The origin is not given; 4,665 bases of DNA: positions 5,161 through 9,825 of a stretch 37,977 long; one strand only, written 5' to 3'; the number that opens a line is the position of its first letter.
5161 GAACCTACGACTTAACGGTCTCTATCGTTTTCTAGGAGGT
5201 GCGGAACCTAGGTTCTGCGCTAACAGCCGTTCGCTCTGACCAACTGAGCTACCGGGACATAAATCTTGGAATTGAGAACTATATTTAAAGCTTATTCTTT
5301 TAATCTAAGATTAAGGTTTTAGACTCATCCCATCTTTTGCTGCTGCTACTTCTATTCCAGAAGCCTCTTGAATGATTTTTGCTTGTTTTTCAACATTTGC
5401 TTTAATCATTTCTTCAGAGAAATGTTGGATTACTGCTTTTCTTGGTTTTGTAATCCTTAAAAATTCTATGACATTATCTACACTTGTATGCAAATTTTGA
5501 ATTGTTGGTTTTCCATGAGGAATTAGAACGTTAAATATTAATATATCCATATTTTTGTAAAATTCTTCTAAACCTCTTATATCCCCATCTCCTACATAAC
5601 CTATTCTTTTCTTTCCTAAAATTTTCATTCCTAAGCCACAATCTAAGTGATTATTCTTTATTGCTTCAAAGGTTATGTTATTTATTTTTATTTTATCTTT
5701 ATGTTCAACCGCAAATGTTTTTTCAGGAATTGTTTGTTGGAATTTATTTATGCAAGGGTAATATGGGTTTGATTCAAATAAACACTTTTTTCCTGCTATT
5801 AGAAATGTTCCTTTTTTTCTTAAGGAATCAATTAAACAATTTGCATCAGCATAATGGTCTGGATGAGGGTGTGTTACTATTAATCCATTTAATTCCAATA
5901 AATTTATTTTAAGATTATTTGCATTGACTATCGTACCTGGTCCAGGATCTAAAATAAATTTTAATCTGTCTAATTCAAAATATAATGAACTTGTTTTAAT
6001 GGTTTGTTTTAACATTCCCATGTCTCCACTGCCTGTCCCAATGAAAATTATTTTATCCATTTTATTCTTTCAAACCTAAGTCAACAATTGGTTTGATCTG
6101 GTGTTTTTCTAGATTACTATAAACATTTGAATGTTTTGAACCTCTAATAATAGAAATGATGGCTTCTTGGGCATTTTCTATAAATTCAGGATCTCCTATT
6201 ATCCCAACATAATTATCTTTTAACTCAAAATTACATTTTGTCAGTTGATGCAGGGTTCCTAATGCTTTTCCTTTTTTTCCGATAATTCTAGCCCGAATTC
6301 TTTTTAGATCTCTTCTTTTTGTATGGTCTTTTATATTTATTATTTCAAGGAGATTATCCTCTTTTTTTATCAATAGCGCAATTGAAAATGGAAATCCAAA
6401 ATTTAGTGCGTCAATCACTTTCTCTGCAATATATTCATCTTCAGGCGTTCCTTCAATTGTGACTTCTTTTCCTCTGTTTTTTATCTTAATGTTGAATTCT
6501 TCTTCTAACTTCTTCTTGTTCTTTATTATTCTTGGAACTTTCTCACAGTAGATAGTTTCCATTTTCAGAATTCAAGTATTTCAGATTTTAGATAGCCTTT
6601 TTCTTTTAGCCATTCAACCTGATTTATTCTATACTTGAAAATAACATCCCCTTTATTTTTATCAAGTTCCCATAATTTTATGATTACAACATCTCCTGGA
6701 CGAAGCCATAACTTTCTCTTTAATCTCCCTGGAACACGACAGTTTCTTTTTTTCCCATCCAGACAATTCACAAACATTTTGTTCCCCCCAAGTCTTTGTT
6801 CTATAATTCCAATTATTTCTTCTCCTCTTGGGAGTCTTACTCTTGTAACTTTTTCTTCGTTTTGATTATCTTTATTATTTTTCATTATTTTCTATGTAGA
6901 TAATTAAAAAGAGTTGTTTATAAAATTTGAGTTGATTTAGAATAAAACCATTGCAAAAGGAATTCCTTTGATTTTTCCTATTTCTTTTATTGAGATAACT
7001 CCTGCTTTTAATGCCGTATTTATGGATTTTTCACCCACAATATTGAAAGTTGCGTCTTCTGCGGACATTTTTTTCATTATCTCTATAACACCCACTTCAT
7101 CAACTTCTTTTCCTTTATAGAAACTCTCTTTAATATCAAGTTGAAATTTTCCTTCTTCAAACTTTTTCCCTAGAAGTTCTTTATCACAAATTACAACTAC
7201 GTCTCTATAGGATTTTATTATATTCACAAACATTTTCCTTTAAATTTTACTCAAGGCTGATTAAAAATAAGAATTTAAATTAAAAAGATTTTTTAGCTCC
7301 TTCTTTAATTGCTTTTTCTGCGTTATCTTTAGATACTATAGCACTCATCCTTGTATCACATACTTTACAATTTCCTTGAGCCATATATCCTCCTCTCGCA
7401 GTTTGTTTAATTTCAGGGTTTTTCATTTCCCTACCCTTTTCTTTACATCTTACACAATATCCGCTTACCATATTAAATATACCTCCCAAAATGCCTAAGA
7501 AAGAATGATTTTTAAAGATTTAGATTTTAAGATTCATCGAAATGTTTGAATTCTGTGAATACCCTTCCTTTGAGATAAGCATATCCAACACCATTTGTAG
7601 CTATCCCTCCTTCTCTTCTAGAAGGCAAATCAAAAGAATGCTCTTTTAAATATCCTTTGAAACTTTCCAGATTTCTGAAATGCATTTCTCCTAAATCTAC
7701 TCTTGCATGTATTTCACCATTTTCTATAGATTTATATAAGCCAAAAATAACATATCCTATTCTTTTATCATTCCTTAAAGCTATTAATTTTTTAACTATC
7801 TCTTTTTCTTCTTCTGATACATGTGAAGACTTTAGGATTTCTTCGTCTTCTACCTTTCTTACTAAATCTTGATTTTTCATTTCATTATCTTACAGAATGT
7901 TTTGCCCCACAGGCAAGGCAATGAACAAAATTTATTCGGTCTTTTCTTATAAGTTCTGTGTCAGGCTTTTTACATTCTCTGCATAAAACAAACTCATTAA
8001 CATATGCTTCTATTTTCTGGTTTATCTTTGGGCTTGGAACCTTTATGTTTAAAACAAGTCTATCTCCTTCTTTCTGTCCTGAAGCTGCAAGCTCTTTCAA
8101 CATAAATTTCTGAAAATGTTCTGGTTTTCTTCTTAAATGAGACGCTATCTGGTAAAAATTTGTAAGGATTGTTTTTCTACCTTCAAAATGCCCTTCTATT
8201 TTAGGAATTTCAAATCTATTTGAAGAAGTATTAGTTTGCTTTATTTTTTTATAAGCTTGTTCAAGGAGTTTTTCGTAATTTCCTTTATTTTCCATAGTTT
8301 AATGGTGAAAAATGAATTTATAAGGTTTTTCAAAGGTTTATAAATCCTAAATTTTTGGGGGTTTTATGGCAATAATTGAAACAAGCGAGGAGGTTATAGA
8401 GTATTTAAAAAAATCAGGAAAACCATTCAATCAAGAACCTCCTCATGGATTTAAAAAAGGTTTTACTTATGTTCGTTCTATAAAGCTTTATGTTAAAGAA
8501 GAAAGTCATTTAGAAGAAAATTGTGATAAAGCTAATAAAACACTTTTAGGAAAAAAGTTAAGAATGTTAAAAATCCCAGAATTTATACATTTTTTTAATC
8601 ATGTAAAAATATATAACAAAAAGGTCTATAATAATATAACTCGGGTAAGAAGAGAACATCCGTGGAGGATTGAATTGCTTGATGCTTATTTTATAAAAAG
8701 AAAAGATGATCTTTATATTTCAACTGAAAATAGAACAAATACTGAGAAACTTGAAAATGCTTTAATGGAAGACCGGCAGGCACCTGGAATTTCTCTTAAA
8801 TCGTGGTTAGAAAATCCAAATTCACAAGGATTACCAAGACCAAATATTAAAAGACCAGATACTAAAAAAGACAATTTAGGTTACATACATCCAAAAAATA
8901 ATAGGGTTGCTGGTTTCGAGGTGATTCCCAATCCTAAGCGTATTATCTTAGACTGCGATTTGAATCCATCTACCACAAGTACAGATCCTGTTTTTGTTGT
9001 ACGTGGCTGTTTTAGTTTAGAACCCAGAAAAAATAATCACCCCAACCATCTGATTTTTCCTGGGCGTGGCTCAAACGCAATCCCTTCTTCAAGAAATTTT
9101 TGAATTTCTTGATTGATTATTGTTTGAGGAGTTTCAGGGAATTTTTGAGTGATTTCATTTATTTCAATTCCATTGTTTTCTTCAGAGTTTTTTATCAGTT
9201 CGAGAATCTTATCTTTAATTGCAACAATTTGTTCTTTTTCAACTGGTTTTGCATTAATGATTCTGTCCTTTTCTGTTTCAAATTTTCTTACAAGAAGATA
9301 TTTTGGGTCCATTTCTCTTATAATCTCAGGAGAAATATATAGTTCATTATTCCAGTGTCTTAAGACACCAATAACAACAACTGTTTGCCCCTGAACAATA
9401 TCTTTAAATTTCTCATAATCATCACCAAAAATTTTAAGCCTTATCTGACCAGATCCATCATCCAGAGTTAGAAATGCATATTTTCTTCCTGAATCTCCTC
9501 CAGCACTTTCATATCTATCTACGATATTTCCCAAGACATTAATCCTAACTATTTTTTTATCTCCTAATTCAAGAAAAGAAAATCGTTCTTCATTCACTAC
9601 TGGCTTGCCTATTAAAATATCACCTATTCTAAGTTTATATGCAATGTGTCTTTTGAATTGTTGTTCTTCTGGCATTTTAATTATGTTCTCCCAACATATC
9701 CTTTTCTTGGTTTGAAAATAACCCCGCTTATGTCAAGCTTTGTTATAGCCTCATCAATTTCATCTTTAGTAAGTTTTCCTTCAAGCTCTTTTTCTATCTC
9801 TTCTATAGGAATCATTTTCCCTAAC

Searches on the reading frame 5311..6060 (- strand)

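Call 15: search_protein_families(library=pfam, proteins=[window:5311-6060:-])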
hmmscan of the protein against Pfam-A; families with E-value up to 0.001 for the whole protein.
window:5311-6060:- (249 aa): 2 families
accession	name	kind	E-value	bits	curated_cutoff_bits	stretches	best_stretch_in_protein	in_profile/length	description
PF12706.13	Lactamase_B_2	-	4.5e-12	46.4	27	1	35-214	3-200/200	Beta-lactamase superfamily domain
PF00753.33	Lactamase_B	-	3.4e-06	27.6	22.7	1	25-74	8-61/196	Metallo-beta-lactamase superfamily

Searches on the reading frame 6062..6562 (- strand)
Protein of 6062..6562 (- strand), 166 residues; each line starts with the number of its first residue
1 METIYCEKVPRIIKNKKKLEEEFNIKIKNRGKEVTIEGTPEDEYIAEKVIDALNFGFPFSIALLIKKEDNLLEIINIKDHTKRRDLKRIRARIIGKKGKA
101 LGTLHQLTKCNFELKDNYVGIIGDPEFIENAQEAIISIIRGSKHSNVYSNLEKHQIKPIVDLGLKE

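Call 15: search_protein_families(library=pfam, proteins=[window:6062-6562:-])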
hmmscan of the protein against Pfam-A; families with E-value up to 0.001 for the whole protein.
window:6062-6562:- (166 aa): 3 families
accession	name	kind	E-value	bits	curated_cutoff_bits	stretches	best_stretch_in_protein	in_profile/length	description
PF21800.4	KH_KRR1_2nd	-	6.6e-09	36.1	27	1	72-139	3-71/91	KRR1 small subunit processome component, second KH domain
PF22891.2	KH_PNO1_2nd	-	9.6e-08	32.5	27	1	73-152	3-84/90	Eukaryotic type KH-domain (KH-domain type I) (327.11.2)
PF00013.35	KH_1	-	1.7e-06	28.1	21.5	0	91-136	12-65/66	KH domain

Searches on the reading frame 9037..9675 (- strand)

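Call 16: search_protein_families(library=pfam, proteins=[window:9037-9675:-], max_evalue=0.01)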
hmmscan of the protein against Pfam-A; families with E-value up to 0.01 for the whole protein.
window:9037-9675:- (212 aa): 2 families
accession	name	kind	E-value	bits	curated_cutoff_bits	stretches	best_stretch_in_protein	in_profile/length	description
PF01336.31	tRNA_anti-codon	-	2.3e-11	43.9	27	1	55-117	11-70/75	OB-fold nucleic acid binding domain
PF08784.17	RPA_C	-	0.00036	21.7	22.6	1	147-201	46-100/106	Replication protein A C terminal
